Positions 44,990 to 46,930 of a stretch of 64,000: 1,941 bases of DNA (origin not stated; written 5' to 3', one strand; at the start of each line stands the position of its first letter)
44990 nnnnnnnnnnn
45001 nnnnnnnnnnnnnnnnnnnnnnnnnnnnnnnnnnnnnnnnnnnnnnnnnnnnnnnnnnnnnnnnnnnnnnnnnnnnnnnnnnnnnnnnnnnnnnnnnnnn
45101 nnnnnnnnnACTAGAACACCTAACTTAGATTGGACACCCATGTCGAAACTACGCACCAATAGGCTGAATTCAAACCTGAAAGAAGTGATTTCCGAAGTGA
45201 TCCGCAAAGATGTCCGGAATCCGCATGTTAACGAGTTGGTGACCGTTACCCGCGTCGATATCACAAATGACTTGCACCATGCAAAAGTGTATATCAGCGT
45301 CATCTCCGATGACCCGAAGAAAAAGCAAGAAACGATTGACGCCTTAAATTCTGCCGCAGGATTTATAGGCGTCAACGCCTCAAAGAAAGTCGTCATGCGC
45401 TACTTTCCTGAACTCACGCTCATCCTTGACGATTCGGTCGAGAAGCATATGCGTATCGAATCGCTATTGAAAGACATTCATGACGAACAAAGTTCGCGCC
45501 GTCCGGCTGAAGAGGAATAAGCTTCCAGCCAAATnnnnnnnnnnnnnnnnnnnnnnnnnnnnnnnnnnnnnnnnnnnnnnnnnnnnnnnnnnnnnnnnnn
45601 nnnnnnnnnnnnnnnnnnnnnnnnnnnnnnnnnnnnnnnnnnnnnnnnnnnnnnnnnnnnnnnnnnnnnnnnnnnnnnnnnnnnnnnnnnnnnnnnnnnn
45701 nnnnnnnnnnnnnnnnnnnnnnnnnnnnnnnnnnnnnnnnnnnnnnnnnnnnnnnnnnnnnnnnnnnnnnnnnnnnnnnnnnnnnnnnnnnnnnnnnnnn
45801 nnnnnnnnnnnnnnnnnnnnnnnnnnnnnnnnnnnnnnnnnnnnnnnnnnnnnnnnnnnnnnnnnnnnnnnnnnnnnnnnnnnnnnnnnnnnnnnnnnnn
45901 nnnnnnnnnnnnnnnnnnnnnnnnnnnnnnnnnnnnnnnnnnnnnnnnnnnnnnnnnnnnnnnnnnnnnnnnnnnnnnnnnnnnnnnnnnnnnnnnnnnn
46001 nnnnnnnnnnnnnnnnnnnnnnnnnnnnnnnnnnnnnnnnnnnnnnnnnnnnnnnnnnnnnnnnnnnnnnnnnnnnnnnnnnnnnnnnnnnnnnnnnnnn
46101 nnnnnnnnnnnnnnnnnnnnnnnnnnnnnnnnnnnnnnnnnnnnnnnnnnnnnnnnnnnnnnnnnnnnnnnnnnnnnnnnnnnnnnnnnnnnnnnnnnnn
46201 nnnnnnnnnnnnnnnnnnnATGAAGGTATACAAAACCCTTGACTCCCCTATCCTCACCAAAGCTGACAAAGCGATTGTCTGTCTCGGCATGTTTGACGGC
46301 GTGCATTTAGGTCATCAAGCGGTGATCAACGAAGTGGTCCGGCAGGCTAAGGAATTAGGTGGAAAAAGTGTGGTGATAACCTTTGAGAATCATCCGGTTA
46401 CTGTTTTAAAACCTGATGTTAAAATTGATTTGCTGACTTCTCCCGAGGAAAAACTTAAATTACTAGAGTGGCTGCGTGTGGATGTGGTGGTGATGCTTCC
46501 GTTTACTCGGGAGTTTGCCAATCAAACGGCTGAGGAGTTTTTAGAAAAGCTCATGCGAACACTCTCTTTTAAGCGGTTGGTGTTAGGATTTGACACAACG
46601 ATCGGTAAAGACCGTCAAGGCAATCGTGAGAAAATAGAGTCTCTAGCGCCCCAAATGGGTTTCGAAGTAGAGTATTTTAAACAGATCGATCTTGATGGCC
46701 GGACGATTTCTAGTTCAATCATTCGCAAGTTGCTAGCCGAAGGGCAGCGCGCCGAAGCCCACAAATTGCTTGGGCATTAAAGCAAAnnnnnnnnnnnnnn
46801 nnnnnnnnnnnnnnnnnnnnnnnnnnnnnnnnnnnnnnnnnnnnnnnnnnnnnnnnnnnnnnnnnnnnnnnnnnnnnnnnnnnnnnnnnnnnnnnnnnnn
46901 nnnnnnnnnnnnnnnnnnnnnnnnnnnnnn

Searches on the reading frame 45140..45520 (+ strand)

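Call 38: search_protein_families(library=pfam, proteins=[window:45140-45520:+], max_evalue=0.00001)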
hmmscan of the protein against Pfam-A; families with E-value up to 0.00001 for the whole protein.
window:45140-45520:+ (126 aa): 1 family
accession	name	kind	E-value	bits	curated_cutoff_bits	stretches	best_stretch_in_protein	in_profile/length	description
PF02033.23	RBFA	-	1.2e-30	106.4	34.7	1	5-110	1-105/105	Ribosome-binding factor A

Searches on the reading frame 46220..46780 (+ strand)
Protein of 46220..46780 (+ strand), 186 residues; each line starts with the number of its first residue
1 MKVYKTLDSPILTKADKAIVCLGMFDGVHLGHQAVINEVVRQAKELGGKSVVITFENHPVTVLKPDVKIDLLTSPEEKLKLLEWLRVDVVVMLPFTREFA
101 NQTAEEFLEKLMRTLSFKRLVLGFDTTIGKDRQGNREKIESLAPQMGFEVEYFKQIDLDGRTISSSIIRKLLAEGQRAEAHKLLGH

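Call 16: search_protein_families(library=pfam, proteins=[window:46220-46780:+])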
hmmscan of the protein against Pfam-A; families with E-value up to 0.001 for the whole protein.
window:46220-46780:+ (186 aa): 2 families
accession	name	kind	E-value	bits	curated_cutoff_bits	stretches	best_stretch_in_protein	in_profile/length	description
PF06574.18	FAD_syn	-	1.3e-46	158.7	27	1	15-166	5-157/158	FAD synthetase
PF01467.32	CTP_transf_like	-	0.00013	22.6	21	1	21-170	2-132/133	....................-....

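Call 73: search_protein_representatives(protein=window:46220-46780:+)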
Query: 186 residues. Proteins with E-value up to 0.001 (for the whole library): 21895; up to 1e-10: 13957; up to 1e-30: 259. The best 150 are listed.
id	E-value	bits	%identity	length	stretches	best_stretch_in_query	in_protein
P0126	5.6e-113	390.9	97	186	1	1-186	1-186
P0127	9.7e-45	168.7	49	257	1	19-185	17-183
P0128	4.2e-44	166.7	49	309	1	1-185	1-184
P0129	5.1e-44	166.4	49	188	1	1-185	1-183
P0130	1.3e-42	161.8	48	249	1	16-185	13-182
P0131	2.1e-42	161.1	43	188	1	1-186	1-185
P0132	4.6e-42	160.0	46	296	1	17-185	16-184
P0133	2.4e-41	157.7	44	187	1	1-185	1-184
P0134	2.7e-41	157.5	44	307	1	3-185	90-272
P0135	2.9e-41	157.4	47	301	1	16-185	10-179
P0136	7.7e-41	156.0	48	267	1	18-185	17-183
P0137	2.2e-40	154.5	45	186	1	1-185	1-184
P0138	2.7e-40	154.3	47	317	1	17-185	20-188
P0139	3.6e-40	153.9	45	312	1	16-185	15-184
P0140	1.0e-39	152.4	46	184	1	1-185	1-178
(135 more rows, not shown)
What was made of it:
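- Tried and rejected: Rejected (call 73).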

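Call 81: search_protein_families(library=ncbifam, proteins=[window:46220-46780:+], max_evalue=0.00001)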
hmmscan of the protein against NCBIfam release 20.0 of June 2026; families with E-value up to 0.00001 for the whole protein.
window:46220-46780:+ (186 aa): 10 families
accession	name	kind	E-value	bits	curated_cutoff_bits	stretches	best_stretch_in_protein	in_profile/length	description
NF004160.0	PRK05627.1-3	equivalog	4.2e-47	160.4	295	1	11-185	10-189/325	bifunctional riboflavin kinase/FAD synthetase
NF004162.0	PRK05627.1-5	equivalog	3.6e-43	148.1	241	1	12-186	9-180/304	bifunctional riboflavin kinase/FAD synthetase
NF004159.0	PRK05627.1-2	equivalog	1.1e-40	139.7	306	1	1-186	2-186/326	bifunctional riboflavin kinase/FAD synthetase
TIGR00083.1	ribF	equivalog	1.3e-35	123.2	184.35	1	21-186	3-167/290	riboflavin biosynthesis protein RibF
NF004163.0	PRK05627.1-6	equivalog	1.6e-34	119.5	315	1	14-186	14-187/313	bifunctional riboflavin kinase/FAD synthetase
NF004161.0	PRK05627.1-4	equivalog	1.7e-33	116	461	1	15-185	17-187/324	bifunctional riboflavin kinase/FAD synthetase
NF004158.0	PRK05627.1-1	equivalog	9.6e-31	107.2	396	1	12-186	12-184/304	bifunctional riboflavin kinase/FAD synthetase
NF045965.1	RibF_rel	equivalog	9.3e-22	77.7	200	1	12-181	8-174/279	FAD synthase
NF005518.0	PRK07143.1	equivalog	1.4e-20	73.9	232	1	1-184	2-173/281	hypothetical protein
TIGR00125.1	cyt_tran_rel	domain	8.4e-07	29.1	27.7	1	19-86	2-60/65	adenylyltransferase/cytidyltransferase family protein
